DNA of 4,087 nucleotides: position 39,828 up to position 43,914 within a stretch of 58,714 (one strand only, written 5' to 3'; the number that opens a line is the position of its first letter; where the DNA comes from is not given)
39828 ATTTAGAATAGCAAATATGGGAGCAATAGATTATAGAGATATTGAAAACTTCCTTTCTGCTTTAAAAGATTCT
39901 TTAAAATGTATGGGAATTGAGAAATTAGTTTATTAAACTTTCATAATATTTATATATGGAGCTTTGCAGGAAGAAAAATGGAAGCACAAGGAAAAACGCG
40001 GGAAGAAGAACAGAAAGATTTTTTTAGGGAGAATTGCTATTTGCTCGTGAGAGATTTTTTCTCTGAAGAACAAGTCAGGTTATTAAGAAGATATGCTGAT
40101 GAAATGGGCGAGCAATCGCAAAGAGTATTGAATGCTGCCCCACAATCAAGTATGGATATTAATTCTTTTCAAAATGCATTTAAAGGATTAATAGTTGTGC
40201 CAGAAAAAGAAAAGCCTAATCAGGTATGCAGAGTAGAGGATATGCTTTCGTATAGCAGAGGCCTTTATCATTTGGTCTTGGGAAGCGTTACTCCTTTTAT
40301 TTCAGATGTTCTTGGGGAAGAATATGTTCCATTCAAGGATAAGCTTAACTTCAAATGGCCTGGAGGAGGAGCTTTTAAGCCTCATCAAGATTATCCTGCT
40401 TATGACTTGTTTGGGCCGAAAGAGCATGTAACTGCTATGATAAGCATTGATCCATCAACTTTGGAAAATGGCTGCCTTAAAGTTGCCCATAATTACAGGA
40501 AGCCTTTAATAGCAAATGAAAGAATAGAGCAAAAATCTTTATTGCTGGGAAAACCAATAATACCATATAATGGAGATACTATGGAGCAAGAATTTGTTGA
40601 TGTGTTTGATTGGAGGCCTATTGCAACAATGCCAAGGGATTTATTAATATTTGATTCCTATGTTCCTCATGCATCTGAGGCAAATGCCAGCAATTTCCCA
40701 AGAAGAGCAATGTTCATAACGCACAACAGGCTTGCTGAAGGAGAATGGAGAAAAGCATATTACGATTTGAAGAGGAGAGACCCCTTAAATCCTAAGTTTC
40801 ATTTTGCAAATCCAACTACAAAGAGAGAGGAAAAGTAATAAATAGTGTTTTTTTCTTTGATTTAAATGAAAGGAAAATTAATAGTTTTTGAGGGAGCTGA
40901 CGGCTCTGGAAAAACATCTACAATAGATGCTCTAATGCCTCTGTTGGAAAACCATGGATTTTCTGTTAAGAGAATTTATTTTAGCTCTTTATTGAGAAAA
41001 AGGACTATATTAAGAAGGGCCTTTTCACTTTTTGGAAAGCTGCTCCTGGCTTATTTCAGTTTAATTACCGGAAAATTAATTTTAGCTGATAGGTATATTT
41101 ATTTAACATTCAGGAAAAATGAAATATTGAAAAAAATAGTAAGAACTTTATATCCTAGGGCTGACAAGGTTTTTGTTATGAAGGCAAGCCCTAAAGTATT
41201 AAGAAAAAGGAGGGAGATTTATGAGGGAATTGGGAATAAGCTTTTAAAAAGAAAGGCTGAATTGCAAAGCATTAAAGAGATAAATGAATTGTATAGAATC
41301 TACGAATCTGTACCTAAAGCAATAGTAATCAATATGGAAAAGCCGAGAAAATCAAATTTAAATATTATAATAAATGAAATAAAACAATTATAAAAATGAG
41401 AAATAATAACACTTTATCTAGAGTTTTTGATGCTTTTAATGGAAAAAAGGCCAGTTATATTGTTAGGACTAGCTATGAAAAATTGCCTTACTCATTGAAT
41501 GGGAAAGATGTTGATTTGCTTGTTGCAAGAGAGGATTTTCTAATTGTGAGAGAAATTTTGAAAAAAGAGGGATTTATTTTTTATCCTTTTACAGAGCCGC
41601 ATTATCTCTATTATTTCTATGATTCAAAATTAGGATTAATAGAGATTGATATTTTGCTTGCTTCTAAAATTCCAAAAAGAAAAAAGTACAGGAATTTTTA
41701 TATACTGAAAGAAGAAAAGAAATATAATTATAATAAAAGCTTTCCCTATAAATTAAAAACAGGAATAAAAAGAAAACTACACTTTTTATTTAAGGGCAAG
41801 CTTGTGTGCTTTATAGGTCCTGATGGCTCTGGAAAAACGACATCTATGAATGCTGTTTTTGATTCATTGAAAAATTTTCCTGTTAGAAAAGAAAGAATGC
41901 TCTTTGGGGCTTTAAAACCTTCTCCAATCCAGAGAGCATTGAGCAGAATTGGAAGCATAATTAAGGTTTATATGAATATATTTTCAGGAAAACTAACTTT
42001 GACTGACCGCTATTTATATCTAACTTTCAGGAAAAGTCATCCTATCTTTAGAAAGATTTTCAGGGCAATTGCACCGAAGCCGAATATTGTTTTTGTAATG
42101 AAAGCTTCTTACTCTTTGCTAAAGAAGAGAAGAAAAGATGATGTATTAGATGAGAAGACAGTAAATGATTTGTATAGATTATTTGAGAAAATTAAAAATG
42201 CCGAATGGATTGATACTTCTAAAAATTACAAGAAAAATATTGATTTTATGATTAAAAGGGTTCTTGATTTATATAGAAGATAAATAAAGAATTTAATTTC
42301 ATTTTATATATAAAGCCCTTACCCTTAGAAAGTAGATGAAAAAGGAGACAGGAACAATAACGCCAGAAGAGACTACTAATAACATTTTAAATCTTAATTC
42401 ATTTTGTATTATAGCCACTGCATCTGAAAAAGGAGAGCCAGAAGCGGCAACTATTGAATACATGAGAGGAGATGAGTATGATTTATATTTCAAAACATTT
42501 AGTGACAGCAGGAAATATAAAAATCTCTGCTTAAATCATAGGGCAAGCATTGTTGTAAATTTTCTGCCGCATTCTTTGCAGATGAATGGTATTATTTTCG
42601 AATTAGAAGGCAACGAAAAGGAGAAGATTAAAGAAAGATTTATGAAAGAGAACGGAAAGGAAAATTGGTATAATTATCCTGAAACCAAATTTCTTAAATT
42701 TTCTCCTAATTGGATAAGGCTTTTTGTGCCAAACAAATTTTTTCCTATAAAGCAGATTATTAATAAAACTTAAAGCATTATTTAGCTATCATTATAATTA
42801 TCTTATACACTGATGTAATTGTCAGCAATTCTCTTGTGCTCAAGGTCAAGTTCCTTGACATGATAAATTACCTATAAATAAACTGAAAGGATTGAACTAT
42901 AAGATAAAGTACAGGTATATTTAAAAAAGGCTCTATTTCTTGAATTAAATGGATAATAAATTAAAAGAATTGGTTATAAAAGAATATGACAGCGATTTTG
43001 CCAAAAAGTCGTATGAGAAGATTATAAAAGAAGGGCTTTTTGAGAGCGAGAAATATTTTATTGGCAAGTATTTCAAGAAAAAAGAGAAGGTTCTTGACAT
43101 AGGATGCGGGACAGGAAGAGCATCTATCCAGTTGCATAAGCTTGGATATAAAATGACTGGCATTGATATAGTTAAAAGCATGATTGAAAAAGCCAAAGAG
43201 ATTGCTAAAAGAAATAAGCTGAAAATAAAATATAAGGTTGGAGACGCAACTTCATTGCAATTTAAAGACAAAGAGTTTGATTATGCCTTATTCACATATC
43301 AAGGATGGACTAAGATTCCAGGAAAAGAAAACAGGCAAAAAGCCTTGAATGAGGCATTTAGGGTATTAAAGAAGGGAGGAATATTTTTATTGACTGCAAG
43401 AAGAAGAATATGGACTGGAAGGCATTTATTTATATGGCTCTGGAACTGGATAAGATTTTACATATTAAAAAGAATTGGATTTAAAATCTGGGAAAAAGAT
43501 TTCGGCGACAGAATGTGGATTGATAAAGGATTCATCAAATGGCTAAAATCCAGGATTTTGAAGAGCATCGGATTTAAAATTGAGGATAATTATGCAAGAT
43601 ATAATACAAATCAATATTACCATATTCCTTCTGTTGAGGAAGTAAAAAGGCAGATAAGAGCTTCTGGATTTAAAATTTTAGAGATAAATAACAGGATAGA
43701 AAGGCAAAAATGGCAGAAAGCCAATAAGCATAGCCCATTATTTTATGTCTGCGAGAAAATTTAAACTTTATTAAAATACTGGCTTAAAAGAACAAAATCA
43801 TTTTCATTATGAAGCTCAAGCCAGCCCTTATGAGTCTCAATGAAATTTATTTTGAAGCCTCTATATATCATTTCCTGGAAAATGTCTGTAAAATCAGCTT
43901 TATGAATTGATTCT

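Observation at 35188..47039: Complete 2-aminoethylphosphonate biosynthesis and activation cluster in a reduced archaeon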

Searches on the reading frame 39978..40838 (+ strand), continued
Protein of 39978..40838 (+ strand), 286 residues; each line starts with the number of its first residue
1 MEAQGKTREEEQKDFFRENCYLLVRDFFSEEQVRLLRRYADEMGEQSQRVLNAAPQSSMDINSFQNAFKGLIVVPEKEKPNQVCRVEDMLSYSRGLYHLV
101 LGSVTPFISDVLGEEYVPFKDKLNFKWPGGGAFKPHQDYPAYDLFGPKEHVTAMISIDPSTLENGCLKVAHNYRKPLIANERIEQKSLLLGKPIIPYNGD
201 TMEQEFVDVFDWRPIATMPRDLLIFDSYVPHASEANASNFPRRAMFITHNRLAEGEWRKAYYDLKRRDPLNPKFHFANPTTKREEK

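Call 77: fold_search(model_id=the predicted structure, library=pdb)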
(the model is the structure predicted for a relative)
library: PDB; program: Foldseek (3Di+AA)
matches with E <= 10: 1520; with E <= 0.001: 431
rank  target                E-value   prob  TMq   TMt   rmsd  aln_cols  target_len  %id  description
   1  7dt0_F                1.2e-14  1.00  0.60  0.69   4.6       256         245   21  Proline hydroxylase H11-N101I mutant (released 2022-01-12)
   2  7e07_A                1.8e-14  1.00  0.62  0.66   6.0       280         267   20  Trans-3/4-proline-hydroxylase H11 with AKG and L-proline (released 2022-02-02)
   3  8h81                  2.0e-14  1.00  0.62  0.66   5.7       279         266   20  Trans-3/4-proline-hydroxylase H11 with 4-Hydroxyl-proline (released 2023-04-19)
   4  7dt0_H                2.7e-14  1.00  0.59  0.70   5.1       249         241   20  Proline hydroxylase H11-N101I mutant (released 2022-01-12)
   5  7dt0_B                3.3e-14  1.00  0.63  0.73   4.2       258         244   20  Proline hydroxylase H11-N101I mutant (released 2022-01-12)
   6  7e06_A                3.9e-14  1.00  0.62  0.71   3.6       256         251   20  Trans-3/4-proline-hydroxylase H11 with AKG (released 2022-02-02)
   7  4mhu_A                6.4e-14  1.00  0.60  0.61   5.8       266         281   17  Crystal structure of EctD from S. alaskensis with bound Fe (released 2014-09-03)
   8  7dt0_G                7.2e-14  1.00  0.63  0.73   3.6       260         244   20  Proline hydroxylase H11-N101I mutant (released 2022-01-12)
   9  8h85                  7.2e-14  1.00  0.60  0.65   5.1       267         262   19  Trans-3/4-proline-hydroxylase H11 with 3-hydroxyl-proline (released 2023-04-19)
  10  7dt0_D                8.1e-14  1.00  0.62  0.73   4.1       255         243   20  Proline hydroxylase H11-N101I mutant (released 2022-01-12)
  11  7dt0_C                9.8e-14  1.00  0.61  0.72   3.5       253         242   19  Proline hydroxylase H11-N101I mutant (released 2022-01-12)
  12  7e01                  9.8e-14  1.00  0.62  0.67   5.8       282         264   20  Trans-3/4-proline-hydroxylase H11 in the sixth reaction state (released 2022-02-02)
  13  8h7y_B                9.8e-14  1.00  0.62  0.66   6.0       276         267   20  Trans-3/4-proline-hydroxylase H11 with AKG and L-proline (released 2023-04-19)
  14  7dt0_A                1.1e-13  1.00  0.61  0.68   6.1       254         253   20  Proline hydroxylase H11-N101I mutant (released 2022-01-12)
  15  7dzz_B                1.1e-13  1.00  0.62  0.66   6.0       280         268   20  Trans-3/4-proline-hydroxylase H11-stateV (released 2022-02-02)
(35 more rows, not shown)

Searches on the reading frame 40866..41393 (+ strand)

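Call 4: search_protein_families(library=pfam, proteins=[window:40866-41393:+], max_evalue=0.01)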
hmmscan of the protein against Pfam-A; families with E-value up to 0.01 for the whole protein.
window:40866-41393:+ (175 aa): 3 families
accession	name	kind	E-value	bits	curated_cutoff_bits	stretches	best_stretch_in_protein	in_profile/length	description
PF13401.12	AAA_22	-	0.00024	21.8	27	1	4-95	6-79/130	AAA domain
PF02223.23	Thymidylate_kin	-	0.00098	19.3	27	0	8-33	1-26/185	Thymidylate kinase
PF13555.12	AAA_29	-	0.0036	17.4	27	1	6-29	25-48/61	P-loop containing region of AAA domain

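Call 5: search_protein_families(library=ncbifam, proteins=[window:40866-41393:+], max_evalue=0.01)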
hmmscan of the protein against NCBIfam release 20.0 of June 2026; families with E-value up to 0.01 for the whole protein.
window:40866-41393:+ (175 aa): 4 families
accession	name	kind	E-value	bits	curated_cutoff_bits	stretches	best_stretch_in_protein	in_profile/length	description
TIGR00041.1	DTMP_kinase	equivalog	1.8e-07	31.1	83.25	1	2-34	3-35/196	dTMP kinase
NF005250.0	PRK06761.1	equivalog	0.0032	16.5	270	1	1-35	1-35/282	hypothetical protein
TIGR00176.1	mobB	equivalog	0.0039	17.2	76.2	0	6-37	2-33/155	molybdopterin-guanine dinucleotide biosynthesis protein B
NF005923.0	PRK07933.1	equivalog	0.0065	15.9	193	0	5-39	2-36/213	dTMP kinase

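Call 42: search_protein_families(library=padloc, proteins=[window:40866-41393:+], max_evalue=0.01)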
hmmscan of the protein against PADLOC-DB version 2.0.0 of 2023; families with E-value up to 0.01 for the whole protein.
window:40866-41393:+ (175 aa): 3 families
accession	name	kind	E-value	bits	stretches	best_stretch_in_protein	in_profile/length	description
PDLC04140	mad8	-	0.00041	18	1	2-136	26-120/314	mads_8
PDLC00511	JetC1|JetC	-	0.0064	12.4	1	5-30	43-66/1108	DUF3584 domain; MukB-like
PDLC03859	LmuB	-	0.0097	13.1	0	2-69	23-75/611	-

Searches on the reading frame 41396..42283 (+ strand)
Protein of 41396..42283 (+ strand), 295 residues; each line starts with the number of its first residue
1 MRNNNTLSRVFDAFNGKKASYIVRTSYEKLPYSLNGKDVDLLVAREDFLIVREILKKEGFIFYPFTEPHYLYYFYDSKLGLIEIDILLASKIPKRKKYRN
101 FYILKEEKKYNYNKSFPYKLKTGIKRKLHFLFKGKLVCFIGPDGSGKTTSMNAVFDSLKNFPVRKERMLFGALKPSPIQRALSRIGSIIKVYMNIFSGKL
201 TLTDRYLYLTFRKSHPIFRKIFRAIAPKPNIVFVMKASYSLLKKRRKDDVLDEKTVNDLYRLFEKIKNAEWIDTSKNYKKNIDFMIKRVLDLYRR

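Call 4: search_protein_families(library=pfam, proteins=[window:41396-42283:+], max_evalue=0.01)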
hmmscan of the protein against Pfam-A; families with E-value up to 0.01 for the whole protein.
window:41396-42283:+ (295 aa): 3 families
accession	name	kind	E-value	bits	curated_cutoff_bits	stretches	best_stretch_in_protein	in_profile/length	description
PF00004.35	AAA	-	3.3e-05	24.8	21.2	1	137-269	1-98/131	ATPase family associated with various cellular activities (AAA)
PF14907.12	NTP_transf_5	-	0.0026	17.8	31.2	1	37-85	95-140/249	Uncharacterised nucleotidyltransferase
PF13476.12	AAA_23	-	0.0061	17.6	27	1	126-162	11-47/201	AAA domain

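Call 5: search_protein_families(library=ncbifam, proteins=[window:41396-42283:+], max_evalue=0.01)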
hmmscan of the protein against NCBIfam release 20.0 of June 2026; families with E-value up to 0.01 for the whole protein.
window:41396-42283:+ (295 aa): 2 families
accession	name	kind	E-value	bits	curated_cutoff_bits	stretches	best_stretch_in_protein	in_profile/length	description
TIGR00041.1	DTMP_kinase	equivalog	1.7e-05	24.7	83.25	1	133-212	3-75/196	dTMP kinase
TIGR04406.1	LPS_export_lptB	equivalog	0.0048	16.2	240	0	131-154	24-47/239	LPS export ABC transporter ATP-binding protein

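Call 42: search_protein_families(library=padloc, proteins=[window:41396-42283:+], max_evalue=0.01)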
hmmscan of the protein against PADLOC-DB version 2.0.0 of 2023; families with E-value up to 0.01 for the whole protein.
window:41396-42283:+ (295 aa): 3 families
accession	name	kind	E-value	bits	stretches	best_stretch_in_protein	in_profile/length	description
PDLC04135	mad3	-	0.00093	16.8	1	127-154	15-42/374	mads_3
PDLC04140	mad8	-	0.0065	14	1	132-268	25-129/314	mads_8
PDLC02979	AriA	-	0.0086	13.9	1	133-281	22-144/373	-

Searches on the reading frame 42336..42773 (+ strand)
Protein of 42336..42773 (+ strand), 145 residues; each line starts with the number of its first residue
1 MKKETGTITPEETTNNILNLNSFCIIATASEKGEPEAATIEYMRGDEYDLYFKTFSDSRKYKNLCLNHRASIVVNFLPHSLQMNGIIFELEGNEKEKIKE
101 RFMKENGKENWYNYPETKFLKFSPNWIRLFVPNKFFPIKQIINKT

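Call 4: search_protein_families(library=pfam, proteins=[window:42336-42773:+], max_evalue=0.01)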
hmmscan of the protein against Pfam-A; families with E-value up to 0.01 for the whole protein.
window:42336-42773:+ (145 aa): 1 family
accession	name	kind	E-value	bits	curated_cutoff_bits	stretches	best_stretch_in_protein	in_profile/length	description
PF01243.27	PNPOx_N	-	1.6e-09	38.6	28.1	1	13-128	4-117/120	Pyridoxamine 5'-phosphate oxidase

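Call 5: search_protein_families(library=ncbifam, proteins=[window:42336-42773:+], max_evalue=0.01)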
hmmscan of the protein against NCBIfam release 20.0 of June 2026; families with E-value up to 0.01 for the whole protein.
window:42336-42773:+ (145 aa): 5 families
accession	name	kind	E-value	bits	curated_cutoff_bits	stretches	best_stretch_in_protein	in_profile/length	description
TIGR03618.1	Rv1155_F420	subfamily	9.9e-05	22.5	79.05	1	19-75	6-63/127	TIGR03618 family F420-dependent PPOX class oxidoreductase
NF038138.1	phena_PhzG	equivalog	0.00015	21.6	270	1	25-97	43-117/206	phenazine biosynthesis FMN-dependent oxidase PhzG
TIGR04023.1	PPOX_MSMEG_5819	subfamily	0.00078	19.4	85.6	1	21-78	12-72/115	PPOX class F420-dependent oxidoreductase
NF004231.0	PRK05679.1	subfamily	0.0037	16.7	129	1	24-76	48-100/213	pyridoxal 5'-phosphate synthase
TIGR00558.3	pdxH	equivalog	0.0043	16.7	180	1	22-92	22-94/190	pyridoxamine 5'-phosphate oxidase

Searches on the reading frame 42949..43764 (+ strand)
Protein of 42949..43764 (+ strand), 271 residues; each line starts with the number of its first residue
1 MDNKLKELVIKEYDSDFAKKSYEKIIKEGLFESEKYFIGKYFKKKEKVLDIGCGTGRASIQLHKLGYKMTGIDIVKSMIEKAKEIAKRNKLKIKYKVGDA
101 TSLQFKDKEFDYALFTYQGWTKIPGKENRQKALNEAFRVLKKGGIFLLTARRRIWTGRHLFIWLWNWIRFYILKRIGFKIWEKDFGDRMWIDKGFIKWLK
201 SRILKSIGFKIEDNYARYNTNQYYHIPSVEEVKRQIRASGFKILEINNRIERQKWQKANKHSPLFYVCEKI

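Call 4: search_protein_families(library=pfam, proteins=[window:42949-43764:+], max_evalue=0.01)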
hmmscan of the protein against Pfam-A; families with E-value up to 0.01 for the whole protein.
window:42949-43764:+ (271 aa): 20 families
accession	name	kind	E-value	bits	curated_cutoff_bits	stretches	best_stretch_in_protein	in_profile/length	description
PF13649.12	Methyltransf_25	-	1e-23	84.2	27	1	48-144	1-97/97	Methyltransferase domain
PF13847.12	Methyltransf_31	-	6.7e-23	81.4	27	1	43-149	2-110/145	Methyltransferase domain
PF08241.18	Methyltransf_11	-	2e-22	80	21.2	1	49-147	1-94/95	Methyltransferase domain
PF01209.24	Ubie_methyltran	-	7.6e-16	58.6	20.1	1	43-149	46-152/233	ubiE/COQ5 methyltransferase family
PF13489.12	Methyltransf_23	-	1.1e-12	48.5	27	1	37-244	15-162/164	Methyltransferase domain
PF08242.18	Methyltransf_12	-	4.2e-11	43.9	30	1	49-146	1-98/98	Methyltransferase domain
PF03848.20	TehB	-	3.3e-09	36.9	20.4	1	44-116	30-102/193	Tellurite resistance protein TehB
PF05175.20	MTS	-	1.4e-07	31.8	23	1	44-152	31-142/170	Methyltransferase small domain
PF06325.19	PrmA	-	1.9e-07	31.3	22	1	39-111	156-228/296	Ribosomal protein L11 methyltransferase (PrmA)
PF02353.26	CMAS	-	1.7e-05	24.7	27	1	43-151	61-167/273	Mycolic acid cyclopropane synthetase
PF07021.18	MetW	-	0.00013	22.1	21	1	38-142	7-104/193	Methionine biosynthesis protein MetW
PF13679.12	Methyltransf_32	-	0.00073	20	27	1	43-97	24-84/143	Methyltransferase domain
PF01135.25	PCMT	-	0.00073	19.8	20.3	1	42-101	71-134/210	Protein-L-isoaspartate(D-aspartate) O-methyltransferase (PCMT)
PF05401.17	NodS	-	0.0023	18.2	24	1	45-150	44-146/201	Nodulation protein S (NodS)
PF01728.25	FtsJ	-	0.0028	18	24.1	1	40-134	17-114/181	FtsJ-like methyltransferase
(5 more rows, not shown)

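Call 5: search_protein_families(library=ncbifam, proteins=[window:42949-43764:+], max_evalue=0.01)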
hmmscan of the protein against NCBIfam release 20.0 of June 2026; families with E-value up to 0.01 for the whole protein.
window:42949-43764:+ (271 aa): 65 families (the best 25 are shown)
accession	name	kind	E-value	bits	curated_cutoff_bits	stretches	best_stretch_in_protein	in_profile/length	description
TIGR01934.1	MenG_MenH_UbiE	subfamily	1.1e-21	77.2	158.35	1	43-149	38-142/223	ubiquinone/menaquinone biosynthesis methyltransferase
NF001244.0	PRK00216.1-5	equivalog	3.4e-17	62.5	216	1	43-146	47-151/236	bifunctional demethylmenaquinone methyltransferase/2-methoxy-6-polyprenyl-1,4-benzoquinol methylase UbiE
NF043040.1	corrin_prot_MT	hypoth_equivalog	2.9e-16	59.6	180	1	38-149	35-148/216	corrinoid protein-associated methyltransferase CpaM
NF047649.1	MTase_UXPK_star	exception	3.4e-16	59.1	460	1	12-149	46-182/283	methyltransferase/UXPK-star double selenoprotein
NF040539.1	AST_met_ArsM_2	exception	3.4e-15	56.6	240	1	43-149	55-164/262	putative arsinothricin biosynthesis methyltransferase ArsM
NF045667.1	MTase_DVU1556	equivalog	7.2e-15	55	155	1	42-149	20-120/213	DVU_1556 family methyltransferase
NF041537.1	ArsM_AhpD_UU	exception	8.6e-15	54.4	510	1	13-149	46-181/345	arsenite methyltransferase/AhpD domain selenoprotein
NF041536.1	ArsM_DUF2284_UU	exception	2e-14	52.8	575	1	12-149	45-181/459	arsenite methyltransferase/DUF2284 domain selenoprotein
TIGR01983.1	UbiG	equivalog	8.6e-14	51.4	102.95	1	44-156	49-159/228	bifunctional 2-polyprenyl-6-hydroxyphenol methylase/3-demethylubiquinol 3-O-methyltransferase UbiG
NF045882.1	PLipidMtase_Leg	equivalog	1.4e-13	51.1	390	1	22-118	21-117/207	phospholipid N-methyltransferase PmtA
NF001242.0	PRK00216.1-3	equivalog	1.4e-13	50.8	351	1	44-148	70-175/258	bifunctional demethylmenaquinone methyltransferase/2-methoxy-6-polyprenyl-1,4-benzoquinol methylase UbiE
NF051855.1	GlySarMtaseBact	equivalog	2.4e-13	50.3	350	1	11-151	18-161/259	glycine/sarcosine N-methyltransferase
TIGR02072.1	BioC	equivalog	8.4e-13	48.7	184.95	1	44-149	34-133/244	malonyl-ACP O-methyltransferase BioC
TIGR02021.1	BchM-ChlM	equivalog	2e-12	47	158.9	1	44-112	54-121/218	magnesium protoporphyrin IX methyltransferase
NF001243.0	PRK00216.1-4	equivalog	3.1e-12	46.3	235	1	43-193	46-193/237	demethylmenaquinone methyltransferase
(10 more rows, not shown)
